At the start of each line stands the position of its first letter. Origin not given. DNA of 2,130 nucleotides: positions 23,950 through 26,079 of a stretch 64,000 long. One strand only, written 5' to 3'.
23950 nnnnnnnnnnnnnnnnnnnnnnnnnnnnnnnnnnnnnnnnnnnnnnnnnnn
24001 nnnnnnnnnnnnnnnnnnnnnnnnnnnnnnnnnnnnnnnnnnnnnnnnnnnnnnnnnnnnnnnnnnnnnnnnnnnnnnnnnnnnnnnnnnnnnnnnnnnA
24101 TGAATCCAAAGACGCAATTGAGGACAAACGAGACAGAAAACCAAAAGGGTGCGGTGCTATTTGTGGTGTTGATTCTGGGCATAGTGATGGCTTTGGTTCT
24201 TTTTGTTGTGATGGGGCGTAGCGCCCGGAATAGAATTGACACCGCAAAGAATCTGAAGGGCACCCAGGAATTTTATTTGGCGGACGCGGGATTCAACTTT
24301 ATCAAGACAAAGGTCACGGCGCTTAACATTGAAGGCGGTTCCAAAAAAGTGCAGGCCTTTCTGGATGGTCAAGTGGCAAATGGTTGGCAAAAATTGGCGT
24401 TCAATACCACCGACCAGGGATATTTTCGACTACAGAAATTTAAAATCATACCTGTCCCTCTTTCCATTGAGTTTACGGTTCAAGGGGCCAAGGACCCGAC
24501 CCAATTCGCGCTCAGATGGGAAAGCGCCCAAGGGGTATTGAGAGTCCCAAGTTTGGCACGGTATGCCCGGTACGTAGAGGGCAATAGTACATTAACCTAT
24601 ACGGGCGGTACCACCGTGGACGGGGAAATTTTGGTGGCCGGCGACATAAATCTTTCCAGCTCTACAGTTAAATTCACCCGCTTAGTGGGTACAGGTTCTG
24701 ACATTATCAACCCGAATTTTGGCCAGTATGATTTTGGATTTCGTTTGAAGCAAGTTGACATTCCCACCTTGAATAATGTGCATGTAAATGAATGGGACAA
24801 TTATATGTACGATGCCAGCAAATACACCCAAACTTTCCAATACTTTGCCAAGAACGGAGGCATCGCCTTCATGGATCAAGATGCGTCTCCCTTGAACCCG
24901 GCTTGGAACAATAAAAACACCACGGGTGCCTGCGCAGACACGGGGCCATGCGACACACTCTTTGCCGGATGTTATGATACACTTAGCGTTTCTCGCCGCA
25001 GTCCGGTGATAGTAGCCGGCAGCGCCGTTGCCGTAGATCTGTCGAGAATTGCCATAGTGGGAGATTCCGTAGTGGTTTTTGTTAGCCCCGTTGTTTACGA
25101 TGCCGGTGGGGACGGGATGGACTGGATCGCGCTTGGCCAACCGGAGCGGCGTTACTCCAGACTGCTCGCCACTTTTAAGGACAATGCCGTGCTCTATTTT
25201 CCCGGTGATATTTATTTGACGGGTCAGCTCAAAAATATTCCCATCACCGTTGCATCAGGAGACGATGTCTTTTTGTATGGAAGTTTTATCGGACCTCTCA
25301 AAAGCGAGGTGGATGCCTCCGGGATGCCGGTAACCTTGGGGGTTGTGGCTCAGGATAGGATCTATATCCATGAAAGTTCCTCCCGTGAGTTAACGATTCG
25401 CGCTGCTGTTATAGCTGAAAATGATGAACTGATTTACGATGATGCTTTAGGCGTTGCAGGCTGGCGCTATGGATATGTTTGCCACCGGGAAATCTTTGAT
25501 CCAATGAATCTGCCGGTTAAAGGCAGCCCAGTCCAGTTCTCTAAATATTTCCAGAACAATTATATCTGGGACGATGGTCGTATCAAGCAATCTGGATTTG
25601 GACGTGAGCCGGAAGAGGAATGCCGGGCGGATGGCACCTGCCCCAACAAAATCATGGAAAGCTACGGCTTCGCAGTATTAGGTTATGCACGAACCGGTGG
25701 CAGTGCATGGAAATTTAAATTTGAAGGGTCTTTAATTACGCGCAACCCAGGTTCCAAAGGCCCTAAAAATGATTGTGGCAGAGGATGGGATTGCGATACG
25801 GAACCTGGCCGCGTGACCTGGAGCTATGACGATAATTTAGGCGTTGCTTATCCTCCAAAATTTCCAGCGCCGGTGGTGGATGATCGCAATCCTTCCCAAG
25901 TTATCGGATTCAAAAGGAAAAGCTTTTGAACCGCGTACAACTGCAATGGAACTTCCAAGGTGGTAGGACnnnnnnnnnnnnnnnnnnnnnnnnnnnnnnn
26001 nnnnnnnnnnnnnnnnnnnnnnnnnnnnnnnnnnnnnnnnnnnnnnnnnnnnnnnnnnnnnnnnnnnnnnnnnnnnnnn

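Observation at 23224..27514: Orphan three-gene pseudopilin operon with no assembly machinery nearby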

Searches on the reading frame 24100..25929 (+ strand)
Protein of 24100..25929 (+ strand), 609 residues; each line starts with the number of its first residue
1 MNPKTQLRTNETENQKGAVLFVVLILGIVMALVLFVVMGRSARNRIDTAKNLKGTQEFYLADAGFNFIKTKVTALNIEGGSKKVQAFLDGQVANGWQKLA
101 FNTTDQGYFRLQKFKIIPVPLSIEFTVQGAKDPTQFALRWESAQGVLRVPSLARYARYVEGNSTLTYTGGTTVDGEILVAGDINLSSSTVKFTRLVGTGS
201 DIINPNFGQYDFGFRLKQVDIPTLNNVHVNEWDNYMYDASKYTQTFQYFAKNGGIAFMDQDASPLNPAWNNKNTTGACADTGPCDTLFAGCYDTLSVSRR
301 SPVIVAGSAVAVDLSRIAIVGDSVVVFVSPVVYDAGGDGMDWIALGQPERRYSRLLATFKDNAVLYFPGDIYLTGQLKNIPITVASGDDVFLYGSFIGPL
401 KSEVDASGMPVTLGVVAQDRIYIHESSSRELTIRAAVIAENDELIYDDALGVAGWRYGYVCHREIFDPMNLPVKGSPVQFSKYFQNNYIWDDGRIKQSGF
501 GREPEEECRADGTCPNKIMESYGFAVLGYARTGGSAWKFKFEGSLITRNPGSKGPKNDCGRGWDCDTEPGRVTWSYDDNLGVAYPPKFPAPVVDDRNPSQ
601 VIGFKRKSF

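Call 3: search_protein_families(library=pfam, proteins=[window:24100-25929:+], max_evalue=1)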
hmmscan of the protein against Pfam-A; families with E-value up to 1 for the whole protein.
window:24100-25929:+ (609 aa): 1 family
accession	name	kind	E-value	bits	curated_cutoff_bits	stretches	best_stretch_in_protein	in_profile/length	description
PF11027.13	DUF2615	-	0.23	12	23.4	1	7-52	41-86/104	Protein of unknown function (DUF2615)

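Call 4: search_protein_families(library=ncbifam, proteins=[window:24100-25929:+], max_evalue=1)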
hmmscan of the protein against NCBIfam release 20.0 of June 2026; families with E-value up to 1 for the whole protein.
window:24100-25929:+ (609 aa): 1 family
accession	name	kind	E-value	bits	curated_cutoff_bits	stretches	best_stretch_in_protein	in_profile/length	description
NF010008.0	PRK13481.1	equivalog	0.085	12.1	270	1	13-75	37-99/269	glycosyltransferase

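Call 7: find_homologous_proteins(query=window:24100-25929:+)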
Query window:24100-25929:+ (609 aa): 38 proteins with E <= 0.001 among 8000 candidates.
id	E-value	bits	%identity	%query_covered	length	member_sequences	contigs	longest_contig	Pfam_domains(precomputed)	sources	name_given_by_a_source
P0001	0.0e+0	1415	100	100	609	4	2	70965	-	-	-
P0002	0.0e+0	1242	86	100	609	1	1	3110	-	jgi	jgi:type II secretory pathway pseudopilin PulG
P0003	0.0e+0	1045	73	94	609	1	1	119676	-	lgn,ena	-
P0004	3.4e-293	992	68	100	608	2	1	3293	-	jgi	jgi:hypothetical protein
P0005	1.0e-291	987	70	98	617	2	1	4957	-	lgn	-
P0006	2.7e-291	985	69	98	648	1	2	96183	-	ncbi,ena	-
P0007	8.3e-291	984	69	99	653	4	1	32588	-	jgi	jgi:hypothetical protein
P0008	1.4e-290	983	70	98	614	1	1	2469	-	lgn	-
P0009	2.0e-289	979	67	98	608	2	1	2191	-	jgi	jgi:hypothetical protein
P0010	6.2e-289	978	67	100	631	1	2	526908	-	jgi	jgi:hypothetical protein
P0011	5.8e-288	974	67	98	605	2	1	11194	-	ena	-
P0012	1.1e-287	973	71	92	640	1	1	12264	-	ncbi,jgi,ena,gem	-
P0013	1.4e-287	973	68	98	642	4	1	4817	-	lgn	-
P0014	6.1e-286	968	68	99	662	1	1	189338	-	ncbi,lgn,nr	ncbi:MAG: hypothetical protein JWP91_2985 [Fibrobacteres bacterium]|nr:hypothetical protein [Fibroba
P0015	1.4e-285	967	67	98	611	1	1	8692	-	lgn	-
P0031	4.8e-231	786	57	98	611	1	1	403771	-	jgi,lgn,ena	-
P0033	4.1e-215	734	63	82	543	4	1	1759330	-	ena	-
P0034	3.2e-177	609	47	98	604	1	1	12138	-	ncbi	-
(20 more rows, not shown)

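Call 8: find_encoding_contigs(protein=P0014, flank=10000, max_places=2)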
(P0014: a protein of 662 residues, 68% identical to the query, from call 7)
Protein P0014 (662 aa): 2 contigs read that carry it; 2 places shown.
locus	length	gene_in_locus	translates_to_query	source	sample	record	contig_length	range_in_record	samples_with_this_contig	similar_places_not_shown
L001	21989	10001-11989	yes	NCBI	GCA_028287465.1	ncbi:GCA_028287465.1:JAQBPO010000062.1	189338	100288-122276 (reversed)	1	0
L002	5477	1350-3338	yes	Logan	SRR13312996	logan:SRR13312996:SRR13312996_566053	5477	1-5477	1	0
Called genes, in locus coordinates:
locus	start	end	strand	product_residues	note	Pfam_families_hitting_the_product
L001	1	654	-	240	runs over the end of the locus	PF00696:AA_kinase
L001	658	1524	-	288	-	PF25025:EF-Ts_N (weak), PF00889:EF_TS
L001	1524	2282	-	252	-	PF00318:Ribosomal_S2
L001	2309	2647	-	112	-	PF00380:Ribosomal_S9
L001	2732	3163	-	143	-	PF00572:Ribosomal_L13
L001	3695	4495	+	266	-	PF08448:PAS_4, PF00165:HTH_AraC (weak), PF12833:HTH_18, PF00165:HTH_AraC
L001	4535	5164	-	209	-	-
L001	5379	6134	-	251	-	PF01884:PcrB, PF00977:His_biosynth (weak)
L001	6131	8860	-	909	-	PF01411:tRNA-synt_2c, PF07973:tRNA_SAD, PF02272:DHHA1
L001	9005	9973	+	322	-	PF07963:N_methyl (weak)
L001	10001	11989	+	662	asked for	-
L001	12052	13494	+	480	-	-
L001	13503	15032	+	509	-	-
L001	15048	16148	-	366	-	PF01370:Epimerase, PF04321:RmlD_sub_bind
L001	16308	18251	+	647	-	PF01807:Zn_ribbon_DnaG, PF08275:DNAG_N, PF01751:Toprim, PF13155:Toprim_2, PF13362:Toprim_3 (weak), PF13662:Toprim_4, PF10410:DnaB_bind (weak)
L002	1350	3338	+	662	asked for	-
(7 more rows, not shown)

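Call 9: find_encoding_contigs(protein=P0031, flank=10000, max_places=2)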
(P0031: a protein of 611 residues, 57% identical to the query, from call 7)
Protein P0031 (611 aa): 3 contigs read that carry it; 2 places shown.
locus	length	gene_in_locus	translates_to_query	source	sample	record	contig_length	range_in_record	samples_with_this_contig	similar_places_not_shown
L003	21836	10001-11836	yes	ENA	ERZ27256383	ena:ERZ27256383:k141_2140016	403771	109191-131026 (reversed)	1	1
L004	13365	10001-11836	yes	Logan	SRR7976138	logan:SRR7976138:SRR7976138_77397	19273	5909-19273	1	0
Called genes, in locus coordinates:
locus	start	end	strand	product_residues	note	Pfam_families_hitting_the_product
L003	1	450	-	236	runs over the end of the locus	PF01255:Prenyltransf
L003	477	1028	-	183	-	PF01765:RRF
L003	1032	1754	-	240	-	PF00696:AA_kinase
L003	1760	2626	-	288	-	PF25025:EF-Ts_N (weak), PF00889:EF_TS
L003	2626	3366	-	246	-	PF00318:Ribosomal_S2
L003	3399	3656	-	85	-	PF00380:Ribosomal_S9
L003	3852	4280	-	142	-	PF00572:Ribosomal_L13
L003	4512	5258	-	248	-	PF01814:Hemerythrin (weak)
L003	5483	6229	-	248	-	PF01884:PcrB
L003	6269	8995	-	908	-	PF01411:tRNA-synt_2c, PF07973:tRNA_SAD, PF02272:DHHA1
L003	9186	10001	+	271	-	PF07963:N_methyl (weak)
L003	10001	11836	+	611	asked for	-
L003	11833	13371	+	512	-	-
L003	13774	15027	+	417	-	PF07690:MFS_1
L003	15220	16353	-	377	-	PF01370:Epimerase, PF04321:RmlD_sub_bind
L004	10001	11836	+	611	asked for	-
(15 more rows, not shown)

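Call 10: find_encoding_contigs(protein=P0034, flank=10000, max_places=2)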
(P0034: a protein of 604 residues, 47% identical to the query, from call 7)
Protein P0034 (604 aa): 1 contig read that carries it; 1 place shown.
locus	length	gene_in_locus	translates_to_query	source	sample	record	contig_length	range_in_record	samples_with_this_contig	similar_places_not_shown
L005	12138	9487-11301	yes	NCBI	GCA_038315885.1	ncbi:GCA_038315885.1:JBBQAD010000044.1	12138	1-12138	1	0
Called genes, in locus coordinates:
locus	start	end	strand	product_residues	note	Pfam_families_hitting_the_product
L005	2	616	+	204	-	?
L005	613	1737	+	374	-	PF25919:BSH_CusB (faint), PF00364:Biotin_lipoyl (faint), PF25917:BSH_RND, PF25973:BSH_CzcB (faint), PF25990:Beta-barrel_YknX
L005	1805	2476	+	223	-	PF02463:SMC_N (faint), PF00005:ABC_tran, PF13304:AAA_21 (faint)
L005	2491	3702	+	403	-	PF12704:MacB_PCD, PF02687:FtsX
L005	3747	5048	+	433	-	PF12704:MacB_PCD, PF02687:FtsX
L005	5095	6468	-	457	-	PF07995:GSDH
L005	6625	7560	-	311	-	PF00850:Hist_deacetyl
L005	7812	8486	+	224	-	-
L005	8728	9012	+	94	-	-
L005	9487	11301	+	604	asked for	-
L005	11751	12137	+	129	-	?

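Call 24: search_solved_structures(query=A1, max_evalue=10)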
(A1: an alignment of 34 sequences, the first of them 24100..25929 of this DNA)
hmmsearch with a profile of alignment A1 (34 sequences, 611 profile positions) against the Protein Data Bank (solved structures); distinct sequences matched with E-value up to 10: 7.
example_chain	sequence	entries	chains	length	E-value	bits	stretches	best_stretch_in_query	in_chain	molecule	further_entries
5zzk_A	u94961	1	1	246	0.04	15.4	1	13-77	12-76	Monofunctional glycosyltransferase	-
3vmq_A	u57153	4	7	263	0.044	15.3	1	13-76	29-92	Monofunctional glycosyltransferase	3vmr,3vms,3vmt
4bts_AQ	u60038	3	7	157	0.29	12.6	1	115-204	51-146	40S RIBOSOMAL PROTEIN RPS11E | RIBOSOMAL PROTEIN S17 CONTAINING PROTEIN | uS17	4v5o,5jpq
3avr_A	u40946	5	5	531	0.48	11.9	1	434-477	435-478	Lysine-specific demethylase 6A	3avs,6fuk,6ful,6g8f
3zli_A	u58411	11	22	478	1.3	10.5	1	434-479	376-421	HISTONE DEMETHYLASE UTY | UBIQUITOUSLY TRANSCRIBED TETRATRICOPEPTIDE REPEAT PROTEIN Y-LINKED TRANSCRIPT VARIANT 57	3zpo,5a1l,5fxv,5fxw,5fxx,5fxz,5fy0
4uf0_B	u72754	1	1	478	1.3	10.5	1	434-479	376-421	HISTONE DEMETHYLASE UTY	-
2e0k_A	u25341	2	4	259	1.8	9.9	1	348-387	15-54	Precorrin-2 C20-methyltransferase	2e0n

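Call 26: predict_structure(alignment_id=A1)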
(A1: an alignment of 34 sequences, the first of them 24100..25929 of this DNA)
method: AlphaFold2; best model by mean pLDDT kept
length: 609 residues; sequences in the alignment: 34
mean_pLDDT: 78.7   pTM: 0.71
mean pLDDT of the five models: 78.7, 74.9, 73.8, 71.7, 70.5
residues with pLDDT >= 90: 147; 70-90: 309; 50-70: 122; < 50: 31
segments of 3 or more residues with pLDDT < 50: 1-10, 12-17, 150-152, 295-298, 593-598
pLDDT, mean of each block of 10 residues (from residue 1): 36 49 74 69 54 70 79 70 87 86 75 79 84 80 72 69 86 85 90 86 94 80 78 80 92 89 71 65 68 53 75 96 94 80 88 92 92 96 94 96 86 93 93 93 64 63 80 86 83 58 74 76 86 88 87 85 84 81 79 49 56
secondary structure, 60 per line:
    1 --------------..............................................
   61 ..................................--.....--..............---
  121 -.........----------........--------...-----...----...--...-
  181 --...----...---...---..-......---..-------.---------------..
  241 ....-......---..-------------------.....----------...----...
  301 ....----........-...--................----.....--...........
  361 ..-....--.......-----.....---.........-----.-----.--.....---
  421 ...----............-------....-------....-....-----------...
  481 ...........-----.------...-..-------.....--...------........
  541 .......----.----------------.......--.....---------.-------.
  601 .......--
elements in order: H15-94 E97-101 E104-117 E122-130 E141-148 E157-159 E165-167 E172-174 E177-179 E183-185 E190-192 E196-198 E208-210 H239-244 H246-251 H276-280 E291-293 E298-304 E309-313 E318-320 E323-334 H335-338 E343-347 E350-355 H356-362 E364-367 E370-376 E382-386 E390-398 E413-417 E421-423 E428-439 E458-461 H463-466 H480-487 E488-491 H517-521 E524-526 E533-547 E572-575 H578-582 E600-607

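Call 30: fold_search(model_id=the predicted structure, library=pdb)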
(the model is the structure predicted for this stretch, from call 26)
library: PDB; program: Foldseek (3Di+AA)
matches with E <= 10: 105; with E <= 0.001: 0
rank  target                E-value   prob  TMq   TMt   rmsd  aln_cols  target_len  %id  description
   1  6eio                  2.9e-02  0.75  0.18  0.40  11.2       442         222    8  Crystal structure of an ice binding protein from an Antarctic Biological Consortium (released 2018-03-28)
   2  6n2b_A                1.4e+00  0.01  0.09  0.13  25.0       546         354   10  The Crystal Structure of Caldicellulosiruptor kristjanssonii Tapirin C-terminal domain (released 2018-12-19)
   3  6hsw_B                1.8e+00  0.09  0.07  0.10  17.3       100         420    9  A CE15 glucuronoyl esterase from Teredinibacter turnerae T7901 (released 2019-03-20)
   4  6p77_A                2.0e+00  0.10  0.07  0.24  11.7       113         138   10  2.5 Angstrom structure of Caci_6494 from Catenulispora Acidiphila (released 2020-06-17)
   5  3w0l_A                2.3e+00  0.03  0.07  0.09  12.8       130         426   12  The crystal structure of Xenopus Glucokinase and Glucokinase Regulatory Protein complex (released 2013-07-17)
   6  9hcf_d                2.4e+00  0.08  0.06  0.14  14.4       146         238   12  Mouse mitoribosome large subunit assembly intermediate bound to NSUN4, METRF4, GTPBP7, GTPBP10 and the MALSU-L0R8F8-mt (released 2025-07-09)
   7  8rb0_B                2.4e+00  0.03  0.06  0.05  11.9       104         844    4  The crystal structure of DNA-bound human MutSbeta (MSH2_E749A/MSH3) in the canonical mismatch bound conformation with  (released 2025-06-11)
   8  1dgk                  2.5e+00  0.01  0.07  0.05  20.5       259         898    8  MUTANT MONOMER OF RECOMBINANT HUMAN HEXOKINASE TYPE I WITH GLUCOSE AND ADP IN THE ACTIVE SITE (released 2000-03-08)
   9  3lie_B                2.7e+00  0.06  0.06  0.12  15.7       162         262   10  Crystal Structure of the extracellular domain of the putative histidine kinase vpHK1S-Z8 (released 2010-05-05)
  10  9hch_d                2.9e+00  0.08  0.06  0.16  15.4       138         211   11  Mouse mitoribosome large subunit assembly intermediate bound to NSUN4, METRF4, GTPBP7 and the MALSU1-L0R8F8-mt-ACP com (released 2025-06-18)
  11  8rav_B                3.1e+00  0.03  0.06  0.04  10.2        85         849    5  The crystal structure of DNA-bound human MutSbeta (MSH2/MSH3) in the canonical mismatch bound conformation with ADP bo (released 2025-06-11)
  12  2ix8                  3.4e+00  0.05  0.06  0.04  13.4        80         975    6  MODEL FOR EEF3 BOUND TO AN 80S RIBOSOME (released 2007-07-10)
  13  6jzn_A                3.6e+00  0.08  0.07  0.27  13.2       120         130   11  Structure of the intermembrane space region of PARC6-PDV1 (released 2020-05-06)
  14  3kkg                  3.6e+00  0.06  0.06  0.20   8.5        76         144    8  Crystal structure of Putative SnoaL-like polyketide cyclase (YP_509242.1) from Jannaschia Sp. CCS1 at 1.40 A resolution (released 2009-12-01)
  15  4kpy_A                3.6e+00  0.01  0.06  0.06  27.6       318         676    8  DNA binding protein and DNA complex structure (released 2014-01-29)
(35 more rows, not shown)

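Call 33: search_protein_representatives(alignment_id=A1)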
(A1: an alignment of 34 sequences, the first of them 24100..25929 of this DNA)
Query: 34 sequences, 611 profile positions. Proteins with E-value up to 0.001 (for the whole library): 83; up to 1e-10: 19; up to 1e-30: 9. The best 83 are listed.
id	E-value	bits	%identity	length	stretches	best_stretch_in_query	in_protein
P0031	0.0e+00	1019.6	-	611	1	12-611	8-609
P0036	7.5e-254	860.1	-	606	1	12-609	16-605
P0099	2.1e-165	568.0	-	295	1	317-611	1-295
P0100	1.6e-130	452.8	-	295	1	80-370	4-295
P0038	2.3e-104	366.4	-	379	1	10-264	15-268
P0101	2.3e-50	188.0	-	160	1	9-140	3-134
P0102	1.5e-47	178.8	-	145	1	130-239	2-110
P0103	1.4e-45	172.2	-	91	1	521-611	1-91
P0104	2.0e-33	132.1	-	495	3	15-237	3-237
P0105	1.7e-30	122.4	-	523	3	15-253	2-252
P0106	6.6e-24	100.6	-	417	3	364-442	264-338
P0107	1.1e-22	96.6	-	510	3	361-446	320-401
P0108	2.2e-22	95.6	-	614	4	364-442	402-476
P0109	5.9e-21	90.9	-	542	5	142-273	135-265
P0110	4.0e-17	78.2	-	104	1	564-611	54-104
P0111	6.1e-16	74.3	-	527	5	364-436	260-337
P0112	7.2e-15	70.8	-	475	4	150-242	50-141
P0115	2.1e-10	56.0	-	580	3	11-272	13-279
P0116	2.8e-10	55.6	-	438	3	13-207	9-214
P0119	1.7e-08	49.8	-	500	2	310-442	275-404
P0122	3.8e-08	48.6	-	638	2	340-438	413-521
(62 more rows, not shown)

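Call 34: search_protein_families(library=pfam, proteins=[P0104, P0105, P0106, P0107, P0108, P0109, P0111, P0115, P0116, P0122], max_evalue=0.1)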
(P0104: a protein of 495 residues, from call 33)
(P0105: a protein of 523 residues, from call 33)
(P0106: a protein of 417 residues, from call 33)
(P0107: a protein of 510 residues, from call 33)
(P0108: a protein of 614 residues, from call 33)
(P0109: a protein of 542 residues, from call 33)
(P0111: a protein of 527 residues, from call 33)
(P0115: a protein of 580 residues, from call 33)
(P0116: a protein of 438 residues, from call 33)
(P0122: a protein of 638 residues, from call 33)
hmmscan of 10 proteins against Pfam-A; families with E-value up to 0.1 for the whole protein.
P0104 (495 aa): 1 family
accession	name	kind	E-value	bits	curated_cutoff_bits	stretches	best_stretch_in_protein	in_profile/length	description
PF14341.11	PilX_N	-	0.00011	22.5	25.5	1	6-56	1-51/51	PilX N-terminal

P0105 (523 aa): 1 family
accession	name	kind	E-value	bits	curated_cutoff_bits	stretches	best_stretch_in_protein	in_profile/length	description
PF22461.2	SLBB_2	-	0.062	13.9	27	0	380-416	11-47/79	SLBB domain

P0106 (417 aa): 3 families
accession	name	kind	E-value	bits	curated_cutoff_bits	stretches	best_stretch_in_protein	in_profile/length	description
PF11973.14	NQRA_SLBB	-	0.014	16.4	27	0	142-168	24-49/51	NQRA C-terminal domain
PF03775.22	MinC_C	-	0.06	13.8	33.2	0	268-336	13-75/102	Septum formation inhibitor MinC, C-terminal domain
PF14341.11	PilX_N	-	0.094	13.2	25.5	0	24-66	8-50/51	PilX N-terminal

P0107 (510 aa): 0 families

P0108 (614 aa): 1 family
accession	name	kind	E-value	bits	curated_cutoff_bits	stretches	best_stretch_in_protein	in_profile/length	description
PF00404.24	Dockerin_1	-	0.032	14.9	22.9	0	76-90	35-49/57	Dockerin type I domain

P0109 (542 aa): 0 families

P0111 (527 aa): 0 families

P0115 (580 aa): 0 families

P0116 (438 aa): 2 families
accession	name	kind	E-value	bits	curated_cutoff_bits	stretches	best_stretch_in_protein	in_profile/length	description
PF20745.2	TSP_Ig-like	-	0.014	16.1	27.9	1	326-381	23-79/86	Tailspike protein-like, Ig-like domain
PF16241.10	DUF4900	-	0.054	14.3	29.4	0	165-192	48-76/89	Domain of unknown function (DUF4900)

P0122 (638 aa): 0 families

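Call 35: find_encoding_contigs(protein=P0104, flank=10000, max_places=3)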
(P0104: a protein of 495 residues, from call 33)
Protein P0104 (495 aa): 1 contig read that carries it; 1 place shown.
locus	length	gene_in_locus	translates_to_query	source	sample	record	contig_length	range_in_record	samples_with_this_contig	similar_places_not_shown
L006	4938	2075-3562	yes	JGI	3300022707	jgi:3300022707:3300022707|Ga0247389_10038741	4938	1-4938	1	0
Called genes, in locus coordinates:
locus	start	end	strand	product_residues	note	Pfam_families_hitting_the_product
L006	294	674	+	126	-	PF07963:N_methyl (weak)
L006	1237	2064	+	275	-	-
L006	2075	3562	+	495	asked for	-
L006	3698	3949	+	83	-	-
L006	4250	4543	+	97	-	-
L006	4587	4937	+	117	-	?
